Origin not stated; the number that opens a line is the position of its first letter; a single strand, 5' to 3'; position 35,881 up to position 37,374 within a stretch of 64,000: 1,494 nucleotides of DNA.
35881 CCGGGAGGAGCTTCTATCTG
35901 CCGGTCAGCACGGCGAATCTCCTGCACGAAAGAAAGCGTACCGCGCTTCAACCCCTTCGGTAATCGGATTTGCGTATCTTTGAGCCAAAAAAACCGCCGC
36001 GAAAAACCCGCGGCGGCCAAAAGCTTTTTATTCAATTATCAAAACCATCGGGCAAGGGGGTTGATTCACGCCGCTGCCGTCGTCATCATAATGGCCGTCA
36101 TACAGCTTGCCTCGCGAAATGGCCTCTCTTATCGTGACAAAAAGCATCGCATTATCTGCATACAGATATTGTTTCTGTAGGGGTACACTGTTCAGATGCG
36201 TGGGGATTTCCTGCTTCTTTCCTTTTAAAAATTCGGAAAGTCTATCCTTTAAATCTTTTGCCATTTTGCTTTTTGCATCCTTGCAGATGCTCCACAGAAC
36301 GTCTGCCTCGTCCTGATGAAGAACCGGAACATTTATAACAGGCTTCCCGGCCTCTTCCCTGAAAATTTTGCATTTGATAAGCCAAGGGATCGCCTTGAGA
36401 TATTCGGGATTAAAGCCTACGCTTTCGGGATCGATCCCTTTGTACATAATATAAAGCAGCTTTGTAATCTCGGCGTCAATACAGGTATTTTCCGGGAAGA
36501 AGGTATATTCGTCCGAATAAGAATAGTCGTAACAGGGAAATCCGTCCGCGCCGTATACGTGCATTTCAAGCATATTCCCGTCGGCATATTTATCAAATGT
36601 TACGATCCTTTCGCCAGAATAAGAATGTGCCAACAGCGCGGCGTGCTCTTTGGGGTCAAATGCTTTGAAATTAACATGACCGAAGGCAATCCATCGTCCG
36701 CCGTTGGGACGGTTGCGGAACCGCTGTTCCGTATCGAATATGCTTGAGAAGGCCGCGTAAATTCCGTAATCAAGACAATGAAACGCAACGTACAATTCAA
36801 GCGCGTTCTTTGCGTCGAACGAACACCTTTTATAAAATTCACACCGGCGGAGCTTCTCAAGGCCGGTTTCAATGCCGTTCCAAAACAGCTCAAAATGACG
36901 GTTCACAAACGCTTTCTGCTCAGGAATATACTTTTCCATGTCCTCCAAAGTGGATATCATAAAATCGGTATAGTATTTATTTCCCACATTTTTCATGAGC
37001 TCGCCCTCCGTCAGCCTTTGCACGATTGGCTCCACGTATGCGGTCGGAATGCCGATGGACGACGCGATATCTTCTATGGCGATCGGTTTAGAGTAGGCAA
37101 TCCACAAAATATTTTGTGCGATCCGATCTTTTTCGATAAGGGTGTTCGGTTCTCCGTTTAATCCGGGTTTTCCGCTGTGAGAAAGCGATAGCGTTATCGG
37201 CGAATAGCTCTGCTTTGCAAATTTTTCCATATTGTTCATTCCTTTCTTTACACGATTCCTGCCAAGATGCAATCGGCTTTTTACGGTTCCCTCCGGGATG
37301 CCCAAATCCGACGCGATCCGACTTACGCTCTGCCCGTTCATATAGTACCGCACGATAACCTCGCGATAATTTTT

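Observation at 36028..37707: Single-gene low-GC islet encoding an ECF-type sigma domain fused to a ~370-aa unknown domain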

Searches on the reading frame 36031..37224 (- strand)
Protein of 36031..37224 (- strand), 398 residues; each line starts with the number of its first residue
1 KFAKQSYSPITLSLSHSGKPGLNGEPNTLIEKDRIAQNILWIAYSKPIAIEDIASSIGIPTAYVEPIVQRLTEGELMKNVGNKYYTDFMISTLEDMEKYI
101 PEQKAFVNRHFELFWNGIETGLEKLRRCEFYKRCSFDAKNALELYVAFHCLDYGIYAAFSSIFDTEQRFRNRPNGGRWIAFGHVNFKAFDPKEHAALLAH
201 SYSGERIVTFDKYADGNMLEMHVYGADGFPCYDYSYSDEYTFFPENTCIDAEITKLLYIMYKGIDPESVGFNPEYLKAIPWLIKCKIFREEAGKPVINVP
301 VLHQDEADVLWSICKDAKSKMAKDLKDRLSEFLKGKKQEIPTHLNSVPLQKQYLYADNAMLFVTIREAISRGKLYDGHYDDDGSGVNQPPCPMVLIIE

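Call 13: find_homologous_proteins(query=window:36031-37224:-, max_evalue=0.01)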
Query seq(398 aa) (398 aa): 250 proteins with E <= 0.01 among 2028 candidates; the best 120 are listed.
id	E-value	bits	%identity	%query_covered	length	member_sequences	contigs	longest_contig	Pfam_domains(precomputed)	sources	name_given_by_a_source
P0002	1.2e-238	810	86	100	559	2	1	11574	PF04545.23,PF04542.21,PF08281.19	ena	-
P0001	2.6e-237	805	87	100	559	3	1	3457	PF04545.23,PF04542.21,PF08281.19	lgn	-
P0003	1.3e-211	721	76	100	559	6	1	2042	PF04545.23,PF04542.21,PF08281.19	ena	-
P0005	1.7e-210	717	76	100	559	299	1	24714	PF04545.23,PF04542.21,PF08281.19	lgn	-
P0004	2.1e-209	713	76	100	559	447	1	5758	PF04545.23,PF04542.21,PF08281.19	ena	-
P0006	2.8e-208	710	75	100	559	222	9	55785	PF04545.23,PF04542.21,PF08281.19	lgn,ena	-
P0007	3.1e-205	700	74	99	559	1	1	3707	PF04545.23,PF04542.21,PF08281.19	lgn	-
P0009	3.8e-205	699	74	99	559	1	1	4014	PF04545.23,PF04542.21,PF08281.19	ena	-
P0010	3.9e-205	699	72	100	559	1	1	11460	PF04545.23,PF04542.21,PF08281.19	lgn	-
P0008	1.1e-204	698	74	99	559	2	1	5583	PF04545.23,PF04542.21,PF08281.19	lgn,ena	-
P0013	2.5e-203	693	72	99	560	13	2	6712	PF04545.23,PF04542.21,PF08281.19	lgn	-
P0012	2.4e-202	690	72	100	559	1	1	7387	PF04545.23,PF04542.21,PF08281.19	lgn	-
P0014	6.1e-201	686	73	99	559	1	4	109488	PF04545.23,PF04542.21,PF08281.19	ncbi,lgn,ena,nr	ncbi:MAG: RNA polymerase sigma factor [Clostridia bacterium]|nr:RNA polymerase sigma factor [Clostri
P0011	1.1e-199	681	70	100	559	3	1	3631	PF04545.23,PF04542.21,PF08281.19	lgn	-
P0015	7.8e-197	672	72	100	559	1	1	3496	PF04542.21,PF08281.19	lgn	-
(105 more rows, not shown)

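Call 19: find_related_loci(query=A2, collection=genome_contigs, flank=10000)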
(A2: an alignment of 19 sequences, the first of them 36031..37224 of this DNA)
Query A2 (398 aa) in genome_contigs; peptide patterns used: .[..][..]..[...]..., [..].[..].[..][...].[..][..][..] (x = any residue, [..] = any of these).
257 stretches matched a pattern; 207 encode a relative of the query (tblastn E <= 1e-3); the best 80 are kept; 80 distinct loci.
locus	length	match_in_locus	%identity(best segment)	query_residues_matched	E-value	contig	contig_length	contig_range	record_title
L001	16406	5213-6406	85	1-398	0e+0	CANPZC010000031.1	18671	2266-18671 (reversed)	MAG: uncultured Clostridia bacterium isolate Lapin-002__bin94 genome assembly, contig: Lapin-002__NODE_3853_length_18671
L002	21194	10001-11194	75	1-398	0e+0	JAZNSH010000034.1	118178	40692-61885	MAG: Clostridia bacterium isolate T1900044810_TS20190276.MAGScoT_cleanbin_000007 SGB_2777_k141_1362264, whole genome sho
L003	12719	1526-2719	75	1-398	0e+0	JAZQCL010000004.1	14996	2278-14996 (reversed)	MAG: Acutalibacteraceae bacterium isolate T1900044638_TS20190104.MAGScoT_cleanbin_000015 SGB_1207_k141_945966, whole gen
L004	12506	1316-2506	75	1-397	0e+0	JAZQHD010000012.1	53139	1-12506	MAG: Ructibacterium sp. isolate T1900044629_TS20190095.MAGScoT_cleanbin_000005 SGB_995_k141_1822376, whole genome shotgu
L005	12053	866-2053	73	1-396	0e+0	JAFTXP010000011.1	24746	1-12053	MAG: Clostridia bacterium isolate RGIG4242 Roe_deer_Colon-4__c1581, whole genome shotgun sequence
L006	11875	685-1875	75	1-397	0e+0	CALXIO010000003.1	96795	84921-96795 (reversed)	MAG: uncultured Ruminiclostridium sp. isolate BRZ_RN__bin50 genome assembly, contig: BRZ_RN__NODE_188_length_96795_cov_6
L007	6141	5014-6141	72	1-376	0e+0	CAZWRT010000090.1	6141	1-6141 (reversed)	MAG TPA_asm: uncultured Lachnobacterium sp. isolate SRP199465_co1_274 genome assembly, contig: NODE_35726_length_6141_co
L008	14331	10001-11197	62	1-398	1e-176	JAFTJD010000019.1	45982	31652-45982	MAG: Lachnospiraceae bacterium isolate RGIG3866 Roe_deer_Cecum-1__c186520, whole genome shotgun sequence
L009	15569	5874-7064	65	1-397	4e-174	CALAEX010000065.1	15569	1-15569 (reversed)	MAG TPA_asm: uncultured Lachnospiraceae bacterium isolate SRR6425826_bin.44_CONCOCT_v1.1_MAG genome assembly, contig: ER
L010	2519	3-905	76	97-397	2e-171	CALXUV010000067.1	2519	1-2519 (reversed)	MAG: uncultured Clostridia bacterium isolate E41__bin104 genome assembly, contig: E41__k127_3124265, whole genome shotgu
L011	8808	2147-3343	58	1-398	9e-161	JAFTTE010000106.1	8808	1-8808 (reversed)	MAG: Clostridia bacterium isolate RGIG4127 Roe_deer_Colon-1__c494547, whole genome shotgun sequence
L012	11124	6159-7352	57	1-398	5e-160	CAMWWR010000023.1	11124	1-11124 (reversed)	MAG TPA_asm: uncultured Clostridia bacterium isolate SRR14411325_bin.4_metawrap_v1.3_MAG genome assembly, contig: NODE.6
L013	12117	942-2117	56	1-397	7e-158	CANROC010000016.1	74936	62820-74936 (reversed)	MAG: uncultured Oscillospiraceae bacterium isolate Lapin-020__bin26 genome assembly, contig: Lapin-020__NODE_283_length_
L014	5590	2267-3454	57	2-398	1e-158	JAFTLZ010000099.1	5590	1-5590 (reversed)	MAG: Clostridia bacterium isolate RGIG3940 Roe_deer_Cecum-3__c355603, whole genome shotgun sequence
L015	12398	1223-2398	55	1-397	7e-156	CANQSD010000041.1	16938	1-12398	MAG: uncultured Oscillospiraceae bacterium isolate Lapin-021__bin36 genome assembly, contig: Lapin-021__NODE_3817_length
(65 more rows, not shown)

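Call 24: search_protein_representatives(alignment_id=A2)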
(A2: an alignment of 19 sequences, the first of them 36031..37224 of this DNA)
Query: 19 sequences, 398 profile positions. Proteins with E-value up to 0.001 (for the whole library): 985; up to 1e-10: 410; up to 1e-30: 130. The best 150 are listed.
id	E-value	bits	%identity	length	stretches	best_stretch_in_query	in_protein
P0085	1.6e-187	639.4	-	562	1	2-398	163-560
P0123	9.7e-182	620.4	-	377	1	22-397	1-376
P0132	4.0e-166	568.9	-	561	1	1-398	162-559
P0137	4.0e-140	483.3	-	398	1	2-398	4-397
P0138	4.4e-127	440.4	-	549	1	2-398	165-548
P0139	6.3e-126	436.6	-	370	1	21-398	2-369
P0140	1.0e-110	386.5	-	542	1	1-397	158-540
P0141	7.6e-107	373.7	-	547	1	2-378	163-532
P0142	9.6e-103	360.2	-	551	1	3-383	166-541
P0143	3.6e-101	355.0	-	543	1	1-377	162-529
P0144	3.5e-97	341.9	-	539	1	2-398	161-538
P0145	1.3e-94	333.5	-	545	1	1-378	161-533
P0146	2.3e-90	319.5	-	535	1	2-374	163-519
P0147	1.9e-88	313.2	-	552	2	2-371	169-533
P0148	3.9e-85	302.3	-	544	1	2-370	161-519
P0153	2.1e-76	273.5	-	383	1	1-379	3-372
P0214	1.4e-41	158.8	-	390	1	1-362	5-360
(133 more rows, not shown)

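Call 30: predict_structure(alignment_id=A2)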
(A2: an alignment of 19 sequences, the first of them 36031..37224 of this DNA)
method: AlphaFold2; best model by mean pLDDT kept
length: 398 residues; sequences in the alignment: 19
mean_pLDDT: 90.9   pTM: 0.89
mean pLDDT of the five models: 90.9, 88.1, 83.7, 83.2, 78.7
residues with pLDDT >= 90: 297; 70-90: 82; 50-70: 15; < 50: 4
segments of 3 or more residues with pLDDT < 50: 1-4
pLDDT, mean of each block of 10 residues (from residue 1): 60 84 82 92 96 92 95 93 95 94 98 98 98 96 98 96 79 66 91 91 89 88 92 82 78 95 93 92 95 95 97 98 98 96 88 93 97 95 88 96
secondary structure, 60 per line:
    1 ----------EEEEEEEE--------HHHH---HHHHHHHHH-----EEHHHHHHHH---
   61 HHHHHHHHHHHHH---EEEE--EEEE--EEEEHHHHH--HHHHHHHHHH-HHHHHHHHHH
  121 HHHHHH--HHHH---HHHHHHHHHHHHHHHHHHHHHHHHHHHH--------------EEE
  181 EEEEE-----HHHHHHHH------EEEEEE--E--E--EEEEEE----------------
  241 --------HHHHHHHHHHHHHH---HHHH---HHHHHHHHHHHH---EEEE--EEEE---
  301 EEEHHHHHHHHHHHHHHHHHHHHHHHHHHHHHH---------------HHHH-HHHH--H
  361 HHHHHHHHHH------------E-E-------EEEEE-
elements in order: E11-18 H27-30 H34-42 H50-57 H61-73 E77-80 E83-86 E89-92 H93-97 H100-109 H111-126 H129-132 H136-163 E178-185 H191-198 E205-210 E219-224 H249-262 H266-269 H273-284 E288-291 E294-297 E301-303 H304-333 H349-352 H354-357 H360-370 E393-397

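Call 36: search_protein_families(library=pfam, alignment_id=A2, max_evalue=1)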
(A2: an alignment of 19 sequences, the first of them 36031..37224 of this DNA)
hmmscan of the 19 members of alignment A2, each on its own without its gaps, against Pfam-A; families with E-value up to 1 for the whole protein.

A. member 1, window:36031-37224:- (398 aa): 2 families
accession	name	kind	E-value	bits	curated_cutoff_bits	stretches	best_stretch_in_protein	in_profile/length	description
PF02082.26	Rrf2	-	0.058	14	30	1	45-78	21-54/132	Iron-dependent Transcriptional regulator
PF20559.3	DUF6770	-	0.15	11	27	1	189-237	82-130/520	Family of unknown function (DUF6770)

B. families by the number of members that match (of 19 scanned): 17 families
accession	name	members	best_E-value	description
PF02082.26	Rrf2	13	0.0072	Iron-dependent Transcriptional regulator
PF01978.25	TrmB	12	0.00088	Sugar-specific transcriptional regulator TrmB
PF24270.1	HTH_Cmi2_C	6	0.016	Cmi2, C-terminal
PF01047.28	MarR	5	0.11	MarR family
PF04545.22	Sigma70_r4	3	0.025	Sigma-70, region 4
PF22798.2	DUF5817_CT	2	0.0059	DUF5817, C-terminal domain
PF12840.13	HTH_20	2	0.054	Helix-turn-helix domain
PF22979.2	HTH_69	2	0.079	Winged helix-turn-helix domain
PF13537.11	GATase_7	1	0.071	Glutamine amidotransferase domain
PF24330.1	DUF7499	1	0.1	Family of unknown function (DUF7499)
PF01399.33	PCI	1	0.11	PCI domain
PF22982.3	WHD_HRQ1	1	0.11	ATP-dependent helicase HRQ1, winged helix domain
PF08100.18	Dimerisation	1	0.12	O-methyltransferase dimerisation domain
PF04079.22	SMC_ScpB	1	0.14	Segregation and condensation complex subunit ScpB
PF20559.3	DUF6770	1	0.15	Family of unknown function (DUF6770)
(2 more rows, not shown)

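Call 62: fold_search(model_id=the predicted structure, library=pdb)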
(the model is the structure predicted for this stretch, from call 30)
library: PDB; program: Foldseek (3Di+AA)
matches with E <= 10: 1184; with E <= 0.001: 0
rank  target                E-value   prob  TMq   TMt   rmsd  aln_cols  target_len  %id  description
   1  7clu_A                3.2e-02  0.82  0.14  0.16  14.6       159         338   15  PigF with SAH (released 2021-07-28)
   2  1x19                  7.2e-02  0.60  0.15  0.17  16.4       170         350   14  Crystal structure of BchU involved in bacteriochlorophyll c biosynthesis (released 2006-07-18)
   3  1mkm_A                7.6e-02  0.33  0.14  0.22  17.4       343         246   12  CRYSTAL STRUCTURE OF THE THERMOTOGA MARITIMA ICLR (released 2002-09-11)
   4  1wsu_B                8.4e-02  1.00  0.13  0.40   1.3        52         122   21  C-terminal domain of elongation factor selB complexed with SECIS RNA (released 2005-01-25)
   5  8rdn_C                9.3e-02  0.38  0.13  0.14  14.1       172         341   17  Holomycin methyltransferase DtpM with SAH and XRD-271 (released 2024-10-16)
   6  1x1a                  1.1e-01  0.60  0.16  0.18  16.0       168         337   12  Crystal structure of BchU complexed with S-adenosyl-L-methionine (released 2006-07-18)
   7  2uwm_A                1.1e-01  1.00  0.13  0.26   1.3        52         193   21  C-TERMINAL DOMAIN(WH2-WH4) OF ELONGATION FACTOR SELB IN COMPLEX WITH SECIS RNA (released 2007-05-08)
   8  2kko_MODEL_1_A        1.1e-01  1.00  0.14  0.48   2.3        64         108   20  Solution NMR structure of the homodimeric winged helix-turn-helix DNA-binding domain (fragment 1-100) Mb0332 f (released 2009-08-11)
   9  7clf_A                1.1e-01  0.60  0.14  0.16  15.1       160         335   14  PigF with SAH (released 2021-07-28)
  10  8eju_A                1.1e-01  0.25  0.13  0.20  20.6       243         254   13  The crystal structure of Pseudomonas putida PcaR (released 2024-03-20)
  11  1wsu_A                1.2e-01  1.00  0.13  0.39   1.3        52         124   21  C-terminal domain of elongation factor selB complexed with SECIS RNA (released 2005-01-25)
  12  2uwm_B                1.3e-01  1.00  0.13  0.24   1.3        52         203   21  C-TERMINAL DOMAIN(WH2-WH4) OF ELONGATION FACTOR SELB IN COMPLEX WITH SECIS RNA (released 2007-05-08)
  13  8pw0_A                1.3e-01  0.97  0.12  0.33   9.1        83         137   16  Manganese-dependent transcriptional repressor DR2539 complexed with manganese and bound to dr1709 promotor (released 2024-05-08)
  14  4o6j                  1.3e-01  0.57  0.13  0.22  16.2       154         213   13  Crystal sturucture of T. acidophilum IdeR (released 2014-05-21)
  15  2xrn_B                1.3e-01  0.33  0.13  0.21  18.2       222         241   14  Crystal structure of TtgV (released 2010-12-01)
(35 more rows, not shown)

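Call 66: find_encoding_contigs(protein=P0137, flank=3000, max_places=3)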
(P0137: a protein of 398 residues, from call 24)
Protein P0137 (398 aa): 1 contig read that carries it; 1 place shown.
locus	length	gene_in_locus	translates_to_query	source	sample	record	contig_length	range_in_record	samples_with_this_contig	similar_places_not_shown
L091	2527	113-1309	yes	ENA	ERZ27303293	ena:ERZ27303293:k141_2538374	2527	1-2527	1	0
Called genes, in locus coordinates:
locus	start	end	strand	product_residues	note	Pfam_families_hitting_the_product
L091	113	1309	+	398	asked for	-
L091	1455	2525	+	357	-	?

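Call 69: find_encoding_contigs(protein=P0153, flank=5000, max_places=3)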
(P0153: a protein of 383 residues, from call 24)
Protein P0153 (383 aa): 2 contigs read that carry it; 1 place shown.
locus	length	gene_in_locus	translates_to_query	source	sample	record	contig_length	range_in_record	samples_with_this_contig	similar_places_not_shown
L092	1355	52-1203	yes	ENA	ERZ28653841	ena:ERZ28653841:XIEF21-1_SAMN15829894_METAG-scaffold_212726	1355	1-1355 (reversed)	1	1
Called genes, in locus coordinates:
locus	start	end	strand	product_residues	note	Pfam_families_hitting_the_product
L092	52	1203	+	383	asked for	-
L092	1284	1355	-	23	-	?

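Call 70: find_encoding_contigs(protein=P0214, flank=5000, max_places=3)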
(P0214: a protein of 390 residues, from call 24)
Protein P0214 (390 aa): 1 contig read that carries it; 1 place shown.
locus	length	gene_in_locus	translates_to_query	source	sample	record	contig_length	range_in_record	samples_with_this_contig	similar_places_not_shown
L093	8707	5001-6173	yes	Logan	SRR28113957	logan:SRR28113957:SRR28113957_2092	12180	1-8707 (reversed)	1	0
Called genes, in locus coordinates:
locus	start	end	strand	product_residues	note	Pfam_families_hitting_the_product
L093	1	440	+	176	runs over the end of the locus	PF13238:AAA_18 (faint)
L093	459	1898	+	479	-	PF00270:DEAD, PF04851:ResIII, PF14617:CMS1 (weak), PF00271:Helicase_C, PF03880:DbpA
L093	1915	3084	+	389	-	PF07690:MFS_1, PF12832:MFS_1_like, PF00083:Sugar_tr, PF07690:MFS_1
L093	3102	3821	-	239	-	PF22570:LiaF-TM, PF09922:LiaF-like_C (weak)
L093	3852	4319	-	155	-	PF04397:LytTR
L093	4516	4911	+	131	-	PF04542:Sigma70_r2 (weak)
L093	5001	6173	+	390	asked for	-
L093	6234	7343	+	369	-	PF01169:GDT1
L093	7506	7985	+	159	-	PF01257:2Fe-2S_thioredx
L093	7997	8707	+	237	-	?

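Call 76: search_dna_similar(query=window:36031-37224:-, collection=phages, mode=protein, max_evalue=0.001, max_rows=10)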
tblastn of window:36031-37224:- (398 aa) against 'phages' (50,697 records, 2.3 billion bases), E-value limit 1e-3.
No match.

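Call 77: search_dna_similar(query=window:36031-37224:-, collection=plasmids, mode=protein, max_evalue=0.001, max_rows=15)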
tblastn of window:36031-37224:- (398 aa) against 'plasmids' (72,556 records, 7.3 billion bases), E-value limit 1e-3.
No match.

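Call 78: find_related_loci(query=A2, collection=viral_contigs, flank=8000)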
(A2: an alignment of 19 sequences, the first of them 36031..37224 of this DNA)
Query A2 (398 aa) in viral_contigs; peptide patterns used: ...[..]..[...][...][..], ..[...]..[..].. (x = any residue, [..] = any of these).
26 stretches matched a pattern, but none encodes a relative of the query by tblastn (E <= 1e-3).

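Call 84: search_solved_structures(query=A2, max_evalue=10)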
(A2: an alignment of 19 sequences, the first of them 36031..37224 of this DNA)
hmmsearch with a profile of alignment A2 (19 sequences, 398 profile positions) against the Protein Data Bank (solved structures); distinct sequences matched with E-value up to 10: 15.
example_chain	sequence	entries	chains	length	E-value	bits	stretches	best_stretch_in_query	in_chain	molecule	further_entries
4i16_A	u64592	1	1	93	0.027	16.2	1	276-317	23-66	Caspase recruitment domain-containing protein 11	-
4lwd_A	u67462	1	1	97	0.027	16.2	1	276-317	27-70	Caspase recruitment domain-containing protein 11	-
4jup_A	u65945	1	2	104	0.032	16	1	276-317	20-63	Caspase recruitment domain-containing protein 11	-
3kp2_A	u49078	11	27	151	0.084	14.6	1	46-126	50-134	Transcriptional regulator TcaR | TcaR transcription regulator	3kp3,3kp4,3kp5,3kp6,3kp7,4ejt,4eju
9sgv_A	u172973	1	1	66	0.29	12.9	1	35-77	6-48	Ap3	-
3tgn_A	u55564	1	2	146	0.3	12.8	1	35-120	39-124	Adc operon repressor AdcR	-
6fi9_A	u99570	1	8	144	0.58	11.9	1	24-112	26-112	Transcriptional regulator ZitR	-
6e25_A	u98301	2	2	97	0.66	11.7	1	277-330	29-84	Caspase recruitment domain-containing protein 9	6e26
6e27_C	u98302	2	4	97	0.66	11.7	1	277-330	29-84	Caspase recruitment domain-containing protein 9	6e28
6n2m_A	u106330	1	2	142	0.72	11.6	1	277-333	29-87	Caspase recruitment domain-containing protein 9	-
6n2p_A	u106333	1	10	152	0.99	11.1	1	277-333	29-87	Caspase recruitment domain-containing protein 9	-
6hx3_B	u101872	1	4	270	1.6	10.4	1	45-126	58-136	Pyridoxal 5'-phosphate synthase subunit PDX1.3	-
6hxg_B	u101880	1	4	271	1.6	10.4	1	45-126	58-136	Pyridoxal 5'-phosphate synthase subunit PDX1.3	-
8s2w_A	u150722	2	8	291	1.8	10.3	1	45-126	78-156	Pyridoxal 5'-phosphate synthase subunit PDX1.3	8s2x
7nhe_A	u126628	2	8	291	1.9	10.2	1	45-126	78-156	Pyridoxal 5'-phosphate synthase subunit PDX1.3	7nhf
